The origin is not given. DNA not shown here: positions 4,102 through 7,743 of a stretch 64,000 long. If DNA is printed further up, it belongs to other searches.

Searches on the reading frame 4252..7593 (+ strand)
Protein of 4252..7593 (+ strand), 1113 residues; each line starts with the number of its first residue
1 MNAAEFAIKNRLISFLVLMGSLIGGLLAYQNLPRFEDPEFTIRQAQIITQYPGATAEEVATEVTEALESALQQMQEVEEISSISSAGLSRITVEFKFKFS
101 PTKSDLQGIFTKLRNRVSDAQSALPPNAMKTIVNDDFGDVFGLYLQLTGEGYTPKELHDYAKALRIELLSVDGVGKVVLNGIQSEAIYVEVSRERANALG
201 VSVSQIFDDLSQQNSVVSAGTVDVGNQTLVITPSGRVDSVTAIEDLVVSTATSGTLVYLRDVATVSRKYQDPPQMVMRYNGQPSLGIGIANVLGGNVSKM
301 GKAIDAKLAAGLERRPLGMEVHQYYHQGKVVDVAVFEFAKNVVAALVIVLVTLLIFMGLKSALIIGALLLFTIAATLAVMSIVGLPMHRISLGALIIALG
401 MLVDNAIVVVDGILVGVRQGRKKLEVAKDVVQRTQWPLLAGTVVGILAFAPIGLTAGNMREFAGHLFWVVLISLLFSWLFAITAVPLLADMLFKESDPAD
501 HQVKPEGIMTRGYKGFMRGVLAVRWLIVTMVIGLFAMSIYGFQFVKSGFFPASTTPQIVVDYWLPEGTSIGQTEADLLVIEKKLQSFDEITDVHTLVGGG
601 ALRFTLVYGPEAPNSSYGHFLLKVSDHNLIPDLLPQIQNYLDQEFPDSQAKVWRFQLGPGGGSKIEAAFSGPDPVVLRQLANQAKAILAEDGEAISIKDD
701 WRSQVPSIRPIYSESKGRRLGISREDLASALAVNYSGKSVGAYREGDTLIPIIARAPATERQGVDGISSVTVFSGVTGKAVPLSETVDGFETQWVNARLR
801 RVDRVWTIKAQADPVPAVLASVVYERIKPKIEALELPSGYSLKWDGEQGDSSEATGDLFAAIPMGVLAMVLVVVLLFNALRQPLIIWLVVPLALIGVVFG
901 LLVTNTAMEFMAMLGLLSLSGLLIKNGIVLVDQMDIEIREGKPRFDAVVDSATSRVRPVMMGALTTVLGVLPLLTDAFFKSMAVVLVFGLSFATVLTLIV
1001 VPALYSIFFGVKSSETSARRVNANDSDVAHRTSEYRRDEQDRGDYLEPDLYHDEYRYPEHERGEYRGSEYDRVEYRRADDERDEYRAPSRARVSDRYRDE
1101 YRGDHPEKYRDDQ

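Call 19: search_protein_families(library=pfam, proteins=[window:4252-7593:+], max_evalue=0.00001)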
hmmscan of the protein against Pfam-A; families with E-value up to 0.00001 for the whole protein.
window:4252-7593:+ (1113 aa): 1 family
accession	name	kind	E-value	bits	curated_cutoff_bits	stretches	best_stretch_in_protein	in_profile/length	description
PF00873.25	ACR_tran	-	5.6e-158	528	28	1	4-1008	2-1020/1021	AcrB/AcrD/AcrF family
